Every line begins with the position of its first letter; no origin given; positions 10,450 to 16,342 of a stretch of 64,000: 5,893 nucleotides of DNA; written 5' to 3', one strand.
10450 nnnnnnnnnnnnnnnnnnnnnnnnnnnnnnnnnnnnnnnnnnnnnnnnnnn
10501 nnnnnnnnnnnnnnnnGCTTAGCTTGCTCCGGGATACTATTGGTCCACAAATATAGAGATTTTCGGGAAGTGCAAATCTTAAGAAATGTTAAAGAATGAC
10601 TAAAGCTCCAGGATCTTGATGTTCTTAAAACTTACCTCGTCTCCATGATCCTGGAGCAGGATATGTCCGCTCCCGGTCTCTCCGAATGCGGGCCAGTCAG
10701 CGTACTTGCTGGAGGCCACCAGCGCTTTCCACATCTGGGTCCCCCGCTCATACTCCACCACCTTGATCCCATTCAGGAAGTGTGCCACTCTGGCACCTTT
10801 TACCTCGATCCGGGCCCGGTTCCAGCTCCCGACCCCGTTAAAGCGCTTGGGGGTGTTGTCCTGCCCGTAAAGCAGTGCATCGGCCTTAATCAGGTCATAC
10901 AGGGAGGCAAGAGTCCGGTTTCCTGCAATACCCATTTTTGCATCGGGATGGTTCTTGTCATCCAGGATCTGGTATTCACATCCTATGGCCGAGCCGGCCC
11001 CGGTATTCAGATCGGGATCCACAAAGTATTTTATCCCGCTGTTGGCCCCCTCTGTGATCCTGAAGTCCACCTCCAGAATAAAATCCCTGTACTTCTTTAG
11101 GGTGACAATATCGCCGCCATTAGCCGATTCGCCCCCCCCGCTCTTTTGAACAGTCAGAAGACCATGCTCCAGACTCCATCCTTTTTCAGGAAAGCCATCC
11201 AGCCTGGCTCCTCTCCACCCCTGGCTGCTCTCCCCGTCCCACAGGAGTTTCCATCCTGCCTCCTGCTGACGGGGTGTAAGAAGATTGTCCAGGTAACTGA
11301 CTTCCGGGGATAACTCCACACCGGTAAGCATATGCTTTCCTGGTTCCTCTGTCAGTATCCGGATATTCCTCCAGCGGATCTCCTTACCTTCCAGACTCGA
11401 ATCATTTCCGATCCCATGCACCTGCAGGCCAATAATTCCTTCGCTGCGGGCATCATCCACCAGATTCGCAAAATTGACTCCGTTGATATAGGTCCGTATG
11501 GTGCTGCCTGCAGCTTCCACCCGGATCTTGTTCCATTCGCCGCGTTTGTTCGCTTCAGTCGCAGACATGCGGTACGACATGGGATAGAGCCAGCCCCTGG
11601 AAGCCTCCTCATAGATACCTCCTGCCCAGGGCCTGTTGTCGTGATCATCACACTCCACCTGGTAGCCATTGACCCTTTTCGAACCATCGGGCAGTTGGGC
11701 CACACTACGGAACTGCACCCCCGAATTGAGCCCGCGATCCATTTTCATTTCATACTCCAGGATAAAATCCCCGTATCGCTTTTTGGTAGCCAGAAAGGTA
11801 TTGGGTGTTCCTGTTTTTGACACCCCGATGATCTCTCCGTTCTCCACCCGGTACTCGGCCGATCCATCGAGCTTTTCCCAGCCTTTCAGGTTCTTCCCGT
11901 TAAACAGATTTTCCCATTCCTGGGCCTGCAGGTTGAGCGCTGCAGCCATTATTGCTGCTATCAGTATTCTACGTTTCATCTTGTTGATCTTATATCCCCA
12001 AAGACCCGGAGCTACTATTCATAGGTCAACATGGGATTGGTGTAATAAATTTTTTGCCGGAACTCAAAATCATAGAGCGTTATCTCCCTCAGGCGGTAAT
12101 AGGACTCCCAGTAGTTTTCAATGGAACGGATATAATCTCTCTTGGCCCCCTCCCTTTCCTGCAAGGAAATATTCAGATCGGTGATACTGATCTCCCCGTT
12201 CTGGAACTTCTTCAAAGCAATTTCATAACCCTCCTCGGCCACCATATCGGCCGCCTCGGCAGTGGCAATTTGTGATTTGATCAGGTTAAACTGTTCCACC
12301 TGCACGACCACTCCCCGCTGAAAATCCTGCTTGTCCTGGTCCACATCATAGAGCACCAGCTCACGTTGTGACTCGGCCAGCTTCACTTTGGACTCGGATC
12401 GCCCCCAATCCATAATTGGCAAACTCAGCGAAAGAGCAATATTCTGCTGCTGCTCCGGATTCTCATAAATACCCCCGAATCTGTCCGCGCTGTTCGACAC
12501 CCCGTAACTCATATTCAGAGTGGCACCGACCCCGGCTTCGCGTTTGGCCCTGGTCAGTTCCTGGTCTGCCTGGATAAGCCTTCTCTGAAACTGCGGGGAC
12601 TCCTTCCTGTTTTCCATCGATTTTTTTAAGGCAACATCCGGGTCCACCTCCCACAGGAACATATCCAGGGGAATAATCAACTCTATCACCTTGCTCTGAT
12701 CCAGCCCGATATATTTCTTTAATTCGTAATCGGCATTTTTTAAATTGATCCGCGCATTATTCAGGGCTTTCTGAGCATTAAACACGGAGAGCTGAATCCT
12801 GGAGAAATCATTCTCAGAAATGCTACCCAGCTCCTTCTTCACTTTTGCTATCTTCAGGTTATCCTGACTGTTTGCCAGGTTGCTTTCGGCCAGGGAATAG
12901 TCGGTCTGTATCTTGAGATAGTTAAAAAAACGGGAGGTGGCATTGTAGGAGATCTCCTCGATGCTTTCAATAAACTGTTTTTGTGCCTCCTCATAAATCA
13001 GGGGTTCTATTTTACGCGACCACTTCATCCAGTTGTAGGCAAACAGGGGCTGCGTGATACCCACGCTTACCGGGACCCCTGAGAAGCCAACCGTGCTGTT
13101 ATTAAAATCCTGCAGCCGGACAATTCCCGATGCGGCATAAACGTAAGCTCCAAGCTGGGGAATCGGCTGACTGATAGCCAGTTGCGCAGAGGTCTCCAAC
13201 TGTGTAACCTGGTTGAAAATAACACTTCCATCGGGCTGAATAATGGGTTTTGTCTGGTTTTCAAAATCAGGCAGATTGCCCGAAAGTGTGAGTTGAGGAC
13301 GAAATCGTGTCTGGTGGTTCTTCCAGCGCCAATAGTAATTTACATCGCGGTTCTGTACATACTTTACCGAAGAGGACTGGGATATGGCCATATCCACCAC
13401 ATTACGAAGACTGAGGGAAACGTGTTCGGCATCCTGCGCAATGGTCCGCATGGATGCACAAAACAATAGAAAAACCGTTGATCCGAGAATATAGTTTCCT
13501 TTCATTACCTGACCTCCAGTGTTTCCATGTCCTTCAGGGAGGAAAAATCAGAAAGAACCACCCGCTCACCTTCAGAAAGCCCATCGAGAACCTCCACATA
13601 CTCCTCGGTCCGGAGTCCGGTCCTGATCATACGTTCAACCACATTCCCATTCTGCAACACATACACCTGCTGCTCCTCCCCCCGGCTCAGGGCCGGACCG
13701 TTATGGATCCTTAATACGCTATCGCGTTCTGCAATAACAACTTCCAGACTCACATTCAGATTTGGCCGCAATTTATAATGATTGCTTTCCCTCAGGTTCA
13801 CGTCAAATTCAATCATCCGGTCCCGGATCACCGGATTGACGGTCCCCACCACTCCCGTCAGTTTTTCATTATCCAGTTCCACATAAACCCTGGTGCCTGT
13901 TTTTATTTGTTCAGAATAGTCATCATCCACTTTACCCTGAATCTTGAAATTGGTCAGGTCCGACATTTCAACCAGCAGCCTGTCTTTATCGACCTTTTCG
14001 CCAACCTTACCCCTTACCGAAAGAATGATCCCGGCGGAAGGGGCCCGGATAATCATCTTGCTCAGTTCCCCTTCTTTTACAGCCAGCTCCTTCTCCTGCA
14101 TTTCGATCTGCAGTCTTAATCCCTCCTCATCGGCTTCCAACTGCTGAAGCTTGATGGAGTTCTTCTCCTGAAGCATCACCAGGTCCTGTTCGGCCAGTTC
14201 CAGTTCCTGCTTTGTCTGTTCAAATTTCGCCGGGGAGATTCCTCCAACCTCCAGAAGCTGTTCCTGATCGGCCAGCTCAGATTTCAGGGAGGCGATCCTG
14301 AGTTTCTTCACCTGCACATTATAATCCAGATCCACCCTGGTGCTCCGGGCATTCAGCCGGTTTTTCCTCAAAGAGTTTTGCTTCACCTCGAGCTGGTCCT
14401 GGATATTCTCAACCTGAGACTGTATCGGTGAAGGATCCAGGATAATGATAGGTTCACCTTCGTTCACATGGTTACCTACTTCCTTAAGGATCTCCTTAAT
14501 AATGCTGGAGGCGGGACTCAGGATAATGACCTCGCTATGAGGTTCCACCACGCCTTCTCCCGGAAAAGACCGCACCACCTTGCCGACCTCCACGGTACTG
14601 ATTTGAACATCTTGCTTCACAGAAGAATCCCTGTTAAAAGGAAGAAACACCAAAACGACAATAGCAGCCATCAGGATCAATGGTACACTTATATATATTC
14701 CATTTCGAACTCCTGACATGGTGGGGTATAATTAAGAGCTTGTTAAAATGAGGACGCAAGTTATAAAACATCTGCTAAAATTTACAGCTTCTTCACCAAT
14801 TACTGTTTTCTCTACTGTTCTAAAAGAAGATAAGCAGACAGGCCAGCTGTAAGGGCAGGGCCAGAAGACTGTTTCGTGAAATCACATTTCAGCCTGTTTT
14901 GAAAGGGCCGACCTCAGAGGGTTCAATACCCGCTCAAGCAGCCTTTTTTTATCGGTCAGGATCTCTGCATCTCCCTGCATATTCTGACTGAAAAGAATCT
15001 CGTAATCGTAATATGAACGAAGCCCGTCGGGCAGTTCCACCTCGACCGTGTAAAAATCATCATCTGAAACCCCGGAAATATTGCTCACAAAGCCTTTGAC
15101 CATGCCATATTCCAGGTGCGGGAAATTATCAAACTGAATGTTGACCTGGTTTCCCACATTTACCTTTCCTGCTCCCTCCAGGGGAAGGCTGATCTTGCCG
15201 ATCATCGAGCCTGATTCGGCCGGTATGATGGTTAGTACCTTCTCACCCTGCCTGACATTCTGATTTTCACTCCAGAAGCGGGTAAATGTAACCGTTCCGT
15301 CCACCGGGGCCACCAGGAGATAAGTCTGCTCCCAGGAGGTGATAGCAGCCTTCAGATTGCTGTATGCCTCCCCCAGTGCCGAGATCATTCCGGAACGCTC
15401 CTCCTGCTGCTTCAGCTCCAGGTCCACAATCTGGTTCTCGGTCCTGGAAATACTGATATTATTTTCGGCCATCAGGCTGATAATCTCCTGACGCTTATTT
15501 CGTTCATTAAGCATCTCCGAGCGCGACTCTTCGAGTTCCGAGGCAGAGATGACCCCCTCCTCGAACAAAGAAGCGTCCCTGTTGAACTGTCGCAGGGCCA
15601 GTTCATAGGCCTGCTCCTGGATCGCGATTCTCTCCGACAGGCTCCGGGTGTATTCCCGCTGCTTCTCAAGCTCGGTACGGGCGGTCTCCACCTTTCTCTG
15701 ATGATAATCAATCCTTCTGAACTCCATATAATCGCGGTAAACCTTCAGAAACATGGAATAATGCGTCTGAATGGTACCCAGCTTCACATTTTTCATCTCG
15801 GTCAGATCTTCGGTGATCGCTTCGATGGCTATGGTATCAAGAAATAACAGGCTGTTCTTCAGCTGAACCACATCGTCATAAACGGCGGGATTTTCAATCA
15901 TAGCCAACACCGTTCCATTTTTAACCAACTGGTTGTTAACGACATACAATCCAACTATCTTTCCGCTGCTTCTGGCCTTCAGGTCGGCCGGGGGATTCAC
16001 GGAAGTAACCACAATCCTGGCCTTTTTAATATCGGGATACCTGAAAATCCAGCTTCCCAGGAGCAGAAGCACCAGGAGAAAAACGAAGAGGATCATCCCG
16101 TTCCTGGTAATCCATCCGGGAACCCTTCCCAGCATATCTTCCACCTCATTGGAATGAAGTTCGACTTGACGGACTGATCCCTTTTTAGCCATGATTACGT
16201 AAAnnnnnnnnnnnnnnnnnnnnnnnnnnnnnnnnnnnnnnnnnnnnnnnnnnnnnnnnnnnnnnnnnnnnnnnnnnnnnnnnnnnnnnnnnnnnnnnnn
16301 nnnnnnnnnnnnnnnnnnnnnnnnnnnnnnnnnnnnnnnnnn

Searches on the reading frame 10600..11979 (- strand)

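Call 30: search_protein_families(library=pfam, proteins=[window:10600-11979:-], max_evalue=0.0001)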
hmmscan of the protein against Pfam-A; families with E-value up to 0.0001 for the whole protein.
window:10600-11979:- (459 aa): 1 family
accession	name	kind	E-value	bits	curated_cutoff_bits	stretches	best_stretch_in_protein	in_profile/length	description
PF06439.18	3keto-disac_hyd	-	1.1e-87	293.4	26.8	2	242-456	1-186/187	3-keto-disaccharide hydrolase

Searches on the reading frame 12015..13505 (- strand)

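Call 30: search_protein_families(library=pfam, proteins=[window:12015-13505:-], max_evalue=0.0001)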
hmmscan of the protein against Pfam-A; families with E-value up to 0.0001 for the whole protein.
window:12015-13505:- (496 aa): 1 family
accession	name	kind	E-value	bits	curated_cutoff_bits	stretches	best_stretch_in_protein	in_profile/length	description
PF02321.23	OEP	-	1.1e-36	126.8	22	2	130-267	54-187/187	Outer membrane efflux protein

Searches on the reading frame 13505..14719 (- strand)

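Call 30: search_protein_families(library=pfam, proteins=[window:13505-14719:-], max_evalue=0.0001)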
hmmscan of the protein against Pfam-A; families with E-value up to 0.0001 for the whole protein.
window:13505-14719:- (404 aa): 4 families
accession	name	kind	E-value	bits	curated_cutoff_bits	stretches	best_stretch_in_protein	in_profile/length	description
PF13437.12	HlyD_3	-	5.9e-12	46.7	22.2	1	224-305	2-89/106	HlyD family secretion protein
PF16576.10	HlyD_D23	-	8.9e-08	32.1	30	1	128-302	21-192/214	Barrel-sandwich domain of CusB or HlyD membrane-fusion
PF00364.28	Biotin_lipoyl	-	2e-06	28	22.1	0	220-252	41-73/73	Biotin-requiring enzyme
PF12700.13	HlyD_2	-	2.8e-06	26.8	25.1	0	14-361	16-366/416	HlyD family secretion protein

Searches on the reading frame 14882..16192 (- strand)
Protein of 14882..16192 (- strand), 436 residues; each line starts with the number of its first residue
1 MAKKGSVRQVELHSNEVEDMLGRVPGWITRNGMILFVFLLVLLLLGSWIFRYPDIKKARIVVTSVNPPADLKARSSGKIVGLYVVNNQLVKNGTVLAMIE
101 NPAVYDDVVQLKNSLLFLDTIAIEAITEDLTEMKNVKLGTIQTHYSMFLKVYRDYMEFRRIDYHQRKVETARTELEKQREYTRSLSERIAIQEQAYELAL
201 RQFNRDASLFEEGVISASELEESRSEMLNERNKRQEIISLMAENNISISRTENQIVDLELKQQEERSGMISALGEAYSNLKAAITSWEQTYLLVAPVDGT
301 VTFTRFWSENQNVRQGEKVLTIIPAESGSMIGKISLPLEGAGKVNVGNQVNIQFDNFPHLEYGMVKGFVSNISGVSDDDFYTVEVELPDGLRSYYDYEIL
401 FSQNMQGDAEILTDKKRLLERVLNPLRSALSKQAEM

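Call 30: search_protein_families(library=pfam, proteins=[window:14882-16192:-], max_evalue=0.0001)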
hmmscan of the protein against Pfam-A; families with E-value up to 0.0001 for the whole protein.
window:14882-16192:- (436 aa): 2 families
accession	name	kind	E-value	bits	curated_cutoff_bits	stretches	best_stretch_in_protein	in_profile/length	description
PF13437.12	HlyD_3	-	2.3e-13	51.3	22.2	1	293-387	2-93/106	HlyD family secretion protein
PF13533.13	Biotin_lipoyl_2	-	0.0001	22.5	29.8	0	72-99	4-31/32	Biotin-lipoyl like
